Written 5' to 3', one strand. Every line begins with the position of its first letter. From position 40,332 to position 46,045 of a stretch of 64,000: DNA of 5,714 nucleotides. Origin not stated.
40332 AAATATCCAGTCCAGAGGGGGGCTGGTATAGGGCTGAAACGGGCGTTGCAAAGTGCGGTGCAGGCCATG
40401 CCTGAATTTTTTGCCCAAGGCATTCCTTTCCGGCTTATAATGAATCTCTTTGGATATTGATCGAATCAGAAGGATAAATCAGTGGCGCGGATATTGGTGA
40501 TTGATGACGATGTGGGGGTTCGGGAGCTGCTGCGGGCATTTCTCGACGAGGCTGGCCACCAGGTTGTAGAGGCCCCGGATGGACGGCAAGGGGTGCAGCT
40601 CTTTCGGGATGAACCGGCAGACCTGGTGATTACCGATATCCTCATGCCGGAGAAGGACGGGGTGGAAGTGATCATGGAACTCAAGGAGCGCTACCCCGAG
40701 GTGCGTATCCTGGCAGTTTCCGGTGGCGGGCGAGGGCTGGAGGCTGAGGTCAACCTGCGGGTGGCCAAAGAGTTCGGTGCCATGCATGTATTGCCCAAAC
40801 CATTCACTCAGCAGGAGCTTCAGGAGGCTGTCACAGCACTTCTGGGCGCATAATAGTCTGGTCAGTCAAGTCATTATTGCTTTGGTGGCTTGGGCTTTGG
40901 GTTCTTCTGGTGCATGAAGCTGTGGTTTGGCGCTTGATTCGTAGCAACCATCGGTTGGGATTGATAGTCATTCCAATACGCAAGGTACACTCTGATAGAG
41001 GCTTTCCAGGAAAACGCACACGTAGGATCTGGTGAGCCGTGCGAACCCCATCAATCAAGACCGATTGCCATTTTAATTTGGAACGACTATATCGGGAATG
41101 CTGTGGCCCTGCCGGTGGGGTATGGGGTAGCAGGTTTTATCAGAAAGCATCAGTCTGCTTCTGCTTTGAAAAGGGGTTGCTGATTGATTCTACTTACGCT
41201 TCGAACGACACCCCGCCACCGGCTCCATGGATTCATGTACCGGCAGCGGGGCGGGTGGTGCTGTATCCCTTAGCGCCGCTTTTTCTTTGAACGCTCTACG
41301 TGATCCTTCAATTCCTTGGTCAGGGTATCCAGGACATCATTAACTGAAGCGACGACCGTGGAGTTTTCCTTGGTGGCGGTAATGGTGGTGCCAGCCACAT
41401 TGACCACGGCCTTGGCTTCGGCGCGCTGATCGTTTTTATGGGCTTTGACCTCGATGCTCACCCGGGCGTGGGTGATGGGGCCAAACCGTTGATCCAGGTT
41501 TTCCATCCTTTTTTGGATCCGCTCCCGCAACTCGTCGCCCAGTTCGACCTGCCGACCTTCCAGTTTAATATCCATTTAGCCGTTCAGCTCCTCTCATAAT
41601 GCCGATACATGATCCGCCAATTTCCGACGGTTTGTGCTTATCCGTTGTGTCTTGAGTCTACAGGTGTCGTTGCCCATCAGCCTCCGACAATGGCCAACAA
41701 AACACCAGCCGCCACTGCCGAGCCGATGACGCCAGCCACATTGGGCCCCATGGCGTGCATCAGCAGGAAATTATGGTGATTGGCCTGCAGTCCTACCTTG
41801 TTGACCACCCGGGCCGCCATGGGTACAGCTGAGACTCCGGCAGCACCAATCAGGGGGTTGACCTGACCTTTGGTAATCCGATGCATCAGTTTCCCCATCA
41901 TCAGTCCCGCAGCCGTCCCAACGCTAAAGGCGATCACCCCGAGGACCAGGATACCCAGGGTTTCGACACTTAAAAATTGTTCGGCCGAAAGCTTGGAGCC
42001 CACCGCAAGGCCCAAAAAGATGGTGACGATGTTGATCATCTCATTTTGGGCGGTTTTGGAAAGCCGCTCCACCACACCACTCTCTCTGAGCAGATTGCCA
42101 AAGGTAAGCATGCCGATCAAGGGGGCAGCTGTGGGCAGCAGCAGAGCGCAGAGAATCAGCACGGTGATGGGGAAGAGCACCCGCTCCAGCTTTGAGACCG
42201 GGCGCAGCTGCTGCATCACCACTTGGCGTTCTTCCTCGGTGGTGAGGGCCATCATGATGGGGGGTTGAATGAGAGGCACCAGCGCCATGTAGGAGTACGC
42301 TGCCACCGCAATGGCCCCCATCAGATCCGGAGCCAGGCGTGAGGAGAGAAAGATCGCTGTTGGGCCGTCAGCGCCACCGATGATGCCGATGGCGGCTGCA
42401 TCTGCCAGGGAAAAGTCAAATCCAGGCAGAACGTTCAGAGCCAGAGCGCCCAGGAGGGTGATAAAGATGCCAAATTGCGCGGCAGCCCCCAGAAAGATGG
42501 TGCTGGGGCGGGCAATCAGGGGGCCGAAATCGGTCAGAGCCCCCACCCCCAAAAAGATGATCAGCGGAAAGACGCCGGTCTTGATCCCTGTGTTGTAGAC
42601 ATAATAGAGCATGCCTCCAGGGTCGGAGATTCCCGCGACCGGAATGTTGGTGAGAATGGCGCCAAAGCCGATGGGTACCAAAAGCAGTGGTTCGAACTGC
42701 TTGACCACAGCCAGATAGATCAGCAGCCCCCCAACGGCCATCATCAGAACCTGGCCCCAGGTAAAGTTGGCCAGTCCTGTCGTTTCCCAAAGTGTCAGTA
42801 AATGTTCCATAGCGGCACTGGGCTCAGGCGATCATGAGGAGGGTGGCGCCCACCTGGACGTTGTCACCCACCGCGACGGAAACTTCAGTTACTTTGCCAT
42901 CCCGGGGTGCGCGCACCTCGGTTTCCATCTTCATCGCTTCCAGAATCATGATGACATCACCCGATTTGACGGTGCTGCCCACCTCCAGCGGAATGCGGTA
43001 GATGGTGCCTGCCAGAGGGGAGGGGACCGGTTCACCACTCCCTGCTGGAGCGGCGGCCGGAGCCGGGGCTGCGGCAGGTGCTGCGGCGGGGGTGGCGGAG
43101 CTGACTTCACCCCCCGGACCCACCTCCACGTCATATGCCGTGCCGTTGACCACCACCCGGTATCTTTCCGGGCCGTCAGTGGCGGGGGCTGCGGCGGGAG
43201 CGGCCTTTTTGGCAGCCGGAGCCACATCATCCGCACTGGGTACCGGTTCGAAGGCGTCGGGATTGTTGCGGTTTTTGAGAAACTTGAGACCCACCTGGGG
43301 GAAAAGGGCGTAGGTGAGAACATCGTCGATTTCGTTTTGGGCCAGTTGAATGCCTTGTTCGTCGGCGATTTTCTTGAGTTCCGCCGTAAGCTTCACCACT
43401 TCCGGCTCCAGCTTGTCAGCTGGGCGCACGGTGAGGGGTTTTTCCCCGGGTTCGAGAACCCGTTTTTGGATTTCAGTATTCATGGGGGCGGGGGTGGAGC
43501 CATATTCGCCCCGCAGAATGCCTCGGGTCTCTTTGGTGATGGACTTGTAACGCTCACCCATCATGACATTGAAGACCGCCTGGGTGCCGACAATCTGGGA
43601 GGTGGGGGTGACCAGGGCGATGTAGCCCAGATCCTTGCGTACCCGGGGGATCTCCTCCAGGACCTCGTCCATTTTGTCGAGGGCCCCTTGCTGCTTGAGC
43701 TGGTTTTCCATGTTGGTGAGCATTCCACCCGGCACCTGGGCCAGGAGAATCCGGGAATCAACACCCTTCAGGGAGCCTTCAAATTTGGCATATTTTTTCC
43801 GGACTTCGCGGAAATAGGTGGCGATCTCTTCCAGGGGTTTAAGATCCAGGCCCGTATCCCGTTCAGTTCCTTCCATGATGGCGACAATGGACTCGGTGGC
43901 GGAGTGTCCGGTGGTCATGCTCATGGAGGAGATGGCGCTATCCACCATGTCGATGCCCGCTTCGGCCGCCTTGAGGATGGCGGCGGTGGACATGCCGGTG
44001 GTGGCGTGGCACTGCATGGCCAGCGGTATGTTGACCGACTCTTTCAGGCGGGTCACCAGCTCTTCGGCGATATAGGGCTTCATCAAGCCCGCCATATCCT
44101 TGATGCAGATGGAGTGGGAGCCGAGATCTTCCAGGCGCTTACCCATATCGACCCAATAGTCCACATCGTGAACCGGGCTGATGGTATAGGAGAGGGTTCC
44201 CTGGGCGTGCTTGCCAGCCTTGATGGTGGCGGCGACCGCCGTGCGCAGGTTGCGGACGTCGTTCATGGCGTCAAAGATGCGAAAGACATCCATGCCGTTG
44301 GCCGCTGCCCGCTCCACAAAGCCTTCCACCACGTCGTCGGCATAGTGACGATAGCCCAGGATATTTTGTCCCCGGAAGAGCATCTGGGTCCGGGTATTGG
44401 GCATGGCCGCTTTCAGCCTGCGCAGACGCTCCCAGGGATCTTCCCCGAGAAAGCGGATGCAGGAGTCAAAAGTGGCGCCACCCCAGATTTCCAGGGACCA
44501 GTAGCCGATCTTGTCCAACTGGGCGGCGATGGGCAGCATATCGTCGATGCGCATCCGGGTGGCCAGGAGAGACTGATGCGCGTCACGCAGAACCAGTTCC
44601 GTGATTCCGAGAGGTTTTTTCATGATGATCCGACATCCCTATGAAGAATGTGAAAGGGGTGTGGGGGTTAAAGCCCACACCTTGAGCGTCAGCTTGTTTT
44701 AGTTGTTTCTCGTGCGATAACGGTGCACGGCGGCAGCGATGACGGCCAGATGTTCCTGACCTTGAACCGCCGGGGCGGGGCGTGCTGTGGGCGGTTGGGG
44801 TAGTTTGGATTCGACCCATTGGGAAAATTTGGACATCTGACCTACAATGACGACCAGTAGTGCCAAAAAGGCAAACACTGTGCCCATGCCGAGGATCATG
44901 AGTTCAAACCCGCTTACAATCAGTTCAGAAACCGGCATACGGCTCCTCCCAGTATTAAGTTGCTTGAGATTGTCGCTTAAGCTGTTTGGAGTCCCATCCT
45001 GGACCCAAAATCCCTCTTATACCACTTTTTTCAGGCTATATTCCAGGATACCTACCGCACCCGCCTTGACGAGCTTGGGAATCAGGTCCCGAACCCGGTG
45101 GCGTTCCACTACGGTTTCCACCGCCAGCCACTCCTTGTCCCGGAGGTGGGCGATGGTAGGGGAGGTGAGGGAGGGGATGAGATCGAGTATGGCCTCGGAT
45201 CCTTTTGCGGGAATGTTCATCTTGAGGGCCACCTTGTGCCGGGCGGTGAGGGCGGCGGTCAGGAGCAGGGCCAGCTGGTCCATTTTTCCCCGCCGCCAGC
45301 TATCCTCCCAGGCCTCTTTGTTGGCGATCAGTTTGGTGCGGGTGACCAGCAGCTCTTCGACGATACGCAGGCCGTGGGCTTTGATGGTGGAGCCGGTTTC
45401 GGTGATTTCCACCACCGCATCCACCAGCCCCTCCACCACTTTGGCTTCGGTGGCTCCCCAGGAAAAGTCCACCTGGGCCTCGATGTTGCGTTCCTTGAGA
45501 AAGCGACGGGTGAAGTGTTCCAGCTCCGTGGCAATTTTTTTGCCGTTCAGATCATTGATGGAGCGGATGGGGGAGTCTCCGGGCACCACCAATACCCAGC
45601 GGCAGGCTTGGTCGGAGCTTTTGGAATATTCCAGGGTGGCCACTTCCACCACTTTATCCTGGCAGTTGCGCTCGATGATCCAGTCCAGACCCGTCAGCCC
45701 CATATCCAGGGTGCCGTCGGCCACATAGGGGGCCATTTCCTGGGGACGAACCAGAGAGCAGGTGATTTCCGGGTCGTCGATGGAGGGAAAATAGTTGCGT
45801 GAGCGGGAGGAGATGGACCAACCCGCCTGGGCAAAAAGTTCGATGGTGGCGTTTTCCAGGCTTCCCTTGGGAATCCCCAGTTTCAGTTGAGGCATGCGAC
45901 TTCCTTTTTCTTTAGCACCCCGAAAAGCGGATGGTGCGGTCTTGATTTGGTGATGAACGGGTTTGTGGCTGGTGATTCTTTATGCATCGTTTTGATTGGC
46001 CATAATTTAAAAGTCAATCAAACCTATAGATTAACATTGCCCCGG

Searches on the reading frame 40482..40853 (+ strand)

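Call 45: search_protein_families(library=pfam, proteins=[window:40482-40853:+], max_evalue=0.001)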
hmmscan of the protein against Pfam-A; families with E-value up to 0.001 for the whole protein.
window:40482-40853:+ (123 aa): 1 family
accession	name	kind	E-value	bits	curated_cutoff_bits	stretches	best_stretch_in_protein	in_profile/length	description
PF00072.30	Response_reg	-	1.3e-24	87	30.2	1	4-117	1-110/111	Response regulator receiver domain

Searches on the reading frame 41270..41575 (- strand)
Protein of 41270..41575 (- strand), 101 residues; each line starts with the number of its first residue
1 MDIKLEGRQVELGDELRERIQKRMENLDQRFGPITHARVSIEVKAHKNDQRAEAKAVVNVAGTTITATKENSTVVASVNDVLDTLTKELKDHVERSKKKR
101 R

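Call 45: search_protein_families(library=pfam, proteins=[window:41270-41575:-], max_evalue=0.001)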
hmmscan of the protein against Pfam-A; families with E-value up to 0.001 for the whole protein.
window:41270-41575:- (101 aa): 1 family
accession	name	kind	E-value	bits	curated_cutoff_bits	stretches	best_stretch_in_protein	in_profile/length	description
PF02482.25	Ribosomal_S30AE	-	5.3e-15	56.3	23.7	1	3-96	1-87/88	Sigma 54 modulation protein / S30EA ribosomal protein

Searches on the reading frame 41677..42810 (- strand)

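Call 18: search_protein_families(library=ncbifam, proteins=[window:41677-42810:-], max_evalue=0.00001)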
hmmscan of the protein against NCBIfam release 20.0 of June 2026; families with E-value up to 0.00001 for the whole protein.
window:41677-42810:- (377 aa): 5 families
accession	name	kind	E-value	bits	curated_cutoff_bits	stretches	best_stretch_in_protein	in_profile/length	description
TIGR01109.1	Na_pump_decarbB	subfamily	1.4e-165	550.6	190.6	1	19-370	1-354/354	sodium ion-translocating decarboxylase subunit beta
NF012020.0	PRK15476.1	subfamily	2.7e-156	521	820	2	66-375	121-430/433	oxaloacetate decarboxylase subunit beta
NF012021.0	PRK15477.1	subfamily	6.1e-156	519.8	824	2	66-375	121-430/433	oxaloacetate decarboxylase subunit beta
NF012019.0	PRK15475.1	subfamily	6.2e-156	519.8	822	2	66-375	121-430/433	oxaloacetate decarboxylase subunit beta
TIGR03136.1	malonate_biotin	equivalog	9.3e-49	166.8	596.9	1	68-374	94-395/399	Na+-transporting malonate decarboxylase, carboxybiotin decarboxylase subunit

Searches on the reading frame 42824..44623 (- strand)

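Call 18: search_protein_families(library=ncbifam, proteins=[window:42824-44623:-], max_evalue=0.00001)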
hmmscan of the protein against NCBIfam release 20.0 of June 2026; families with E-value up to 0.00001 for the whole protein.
window:42824-44623:- (599 aa): 32 families (the best 25 are shown)
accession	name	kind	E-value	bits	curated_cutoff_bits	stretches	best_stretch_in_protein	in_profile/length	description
NF010643.0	PRK14040.1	subfamily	0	1031.7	892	1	1-598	3-594/595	oxaloacetate decarboxylase subunit alpha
TIGR01108.1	oadA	equivalog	1.6e-259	862.3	756.5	1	7-595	1-582/582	sodium-extruding oxaloacetate decarboxylase subunit alpha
NF006761.0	PRK09282.1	domain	2.9e-237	788.9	402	1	4-598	3-589/591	pyruvate carboxylase subunit B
NF008984.0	PRK12330.1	equivalog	5.7e-191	635.7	827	1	2-503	3-498/500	methylmalonyl-CoA carboxytransferase subunit 5S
NF008985.0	PRK12331.1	equivalog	6.8e-190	631.7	718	1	5-456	4-448/465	oxaloacetate decarboxylase subunit alpha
NF010644.0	PRK14041.1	equivalog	5.2e-181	602.3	734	1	7-453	5-441/467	pyruvate carboxylase subunit B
NF010645.0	PRK14042.1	equivalog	9.2e-168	559.7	1182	2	7-458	6-447/596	pyruvate carboxylase subunit B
NF009231.0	PRK12581.1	equivalog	5.1e-155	516.5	954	1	1-455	9-456/468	oxaloacetate decarboxylase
NF009554.0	PRK12999.1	equivalog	1.1e-143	480.5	965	2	3-454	532-994/1147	pyruvate carboxylase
TIGR01235.1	pyruv_carbox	equivalog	4.7e-131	438.4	1114.45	2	7-453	533-990/1143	pyruvate carboxylase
NF006049.0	PRK08195.1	subfamily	1.9e-19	69.9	229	1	3-270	6-265/344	4-hyroxy-2-oxovalerate/4-hydroxy-2-oxopentanoic acid aldolase,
NF047903.1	MmDecMmdC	equivalog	4e-18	66.1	200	1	487-597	3-130/132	methylmalonyl-CoA decarboxylase subunit gamma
NF005117.0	PRK06549.1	equivalog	6.4e-17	62.4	159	1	511-598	42-129/130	acetyl-CoA carboxylase biotin carboxyl carrier protein subunit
TIGR03217.1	4OH_2_O_val_ald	equivalog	1.3e-16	60.7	286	1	5-269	3-259/334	4-hydroxy-2-oxovalerate aldolase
NF004173.0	PRK05641.1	equivalog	7.9e-16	59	199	1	508-597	61-151/153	putative acetyl-CoA carboxylase biotin carboxyl carrier protein subunit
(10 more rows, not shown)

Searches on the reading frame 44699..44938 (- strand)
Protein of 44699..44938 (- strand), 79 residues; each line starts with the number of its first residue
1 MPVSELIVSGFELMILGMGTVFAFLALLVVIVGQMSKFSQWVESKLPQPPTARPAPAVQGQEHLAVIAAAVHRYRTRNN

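Call 18: search_protein_families(library=ncbifam, proteins=[window:44699-44938:-], max_evalue=0.00001)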
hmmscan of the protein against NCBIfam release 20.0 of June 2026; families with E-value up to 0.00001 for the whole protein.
window:44699-44938:- (79 aa): 3 families
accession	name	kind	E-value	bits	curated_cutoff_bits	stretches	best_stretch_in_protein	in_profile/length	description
TIGR01195.1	oadG_fam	subfamily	3.4e-16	59.6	36.05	1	6-77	4-82/84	sodium pump decarboxylases, gamma subunit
NF002792.0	PRK02919.1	subfamily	6.5e-12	46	93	1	4-77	4-80/82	oxaloacetate decarboxylase subunit gamma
NF003004.0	PRK03814.1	equivalog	1.2e-11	44.7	84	1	3-78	4-83/86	oxaloacetate decarboxylase subunit gamma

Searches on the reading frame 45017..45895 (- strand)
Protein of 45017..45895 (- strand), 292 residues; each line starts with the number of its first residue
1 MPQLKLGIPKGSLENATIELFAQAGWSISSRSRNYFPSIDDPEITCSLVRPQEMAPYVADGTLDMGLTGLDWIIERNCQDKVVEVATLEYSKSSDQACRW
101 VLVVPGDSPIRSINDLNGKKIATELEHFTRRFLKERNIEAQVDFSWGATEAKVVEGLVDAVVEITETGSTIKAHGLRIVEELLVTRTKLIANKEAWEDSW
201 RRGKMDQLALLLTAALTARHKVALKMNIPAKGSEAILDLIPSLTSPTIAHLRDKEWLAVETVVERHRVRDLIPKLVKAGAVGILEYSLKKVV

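Call 18: search_protein_families(library=ncbifam, proteins=[window:45017-45895:-], max_evalue=0.00001)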
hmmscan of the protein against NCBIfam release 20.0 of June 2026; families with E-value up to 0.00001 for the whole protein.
window:45017-45895:- (292 aa): 2 families
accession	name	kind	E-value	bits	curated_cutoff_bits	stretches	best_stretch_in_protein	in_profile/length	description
TIGR00070.1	hisG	equivalog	5.3e-49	166.6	75.75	1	4-191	1-183/183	ATP phosphoribosyltransferase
TIGR03455.1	HisG_C-term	equivalog_domain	9e-28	96.4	40.05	1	192-292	1-100/100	ATP phosphoribosyltransferase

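Call 40: find_related_loci(query=window:45017-45895:-, collection=metagenome_contigs, flank=10000)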
Query window:45017-45895:- (292 aa) in metagenome_contigs; peptide patterns used: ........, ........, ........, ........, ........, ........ (x = any residue, [..] = any of these).
600 stretches matched a pattern (row limit reached: there are more); 589 encode a relative of the query (tblastn E <= 1e-3); the best 80 are kept; 80 distinct loci.
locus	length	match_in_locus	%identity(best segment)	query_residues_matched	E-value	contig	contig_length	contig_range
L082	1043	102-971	66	1-292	3e-145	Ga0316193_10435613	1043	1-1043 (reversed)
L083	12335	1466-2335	68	1-292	6e-131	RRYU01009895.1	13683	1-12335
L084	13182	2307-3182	68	1-292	1e-130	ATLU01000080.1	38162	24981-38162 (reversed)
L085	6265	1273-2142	69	1-292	6e-131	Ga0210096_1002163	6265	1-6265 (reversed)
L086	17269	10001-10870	68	1-292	3e-130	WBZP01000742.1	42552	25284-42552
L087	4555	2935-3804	65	1-292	2e-129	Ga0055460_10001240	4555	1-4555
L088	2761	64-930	68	1-291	9e-134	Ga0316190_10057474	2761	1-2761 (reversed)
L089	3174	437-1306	67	1-292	5e-132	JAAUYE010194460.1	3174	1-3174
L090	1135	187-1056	66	1-292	1e-139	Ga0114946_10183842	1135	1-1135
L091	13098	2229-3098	66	1-292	2e-126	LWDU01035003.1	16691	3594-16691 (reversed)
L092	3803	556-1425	66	1-292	4e-129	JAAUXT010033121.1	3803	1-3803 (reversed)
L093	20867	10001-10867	67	1-291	4e-126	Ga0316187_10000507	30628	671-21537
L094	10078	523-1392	69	1-292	3e-126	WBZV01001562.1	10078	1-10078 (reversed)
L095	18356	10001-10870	68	1-292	2e-125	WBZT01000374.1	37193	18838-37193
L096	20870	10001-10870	67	1-292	4e-125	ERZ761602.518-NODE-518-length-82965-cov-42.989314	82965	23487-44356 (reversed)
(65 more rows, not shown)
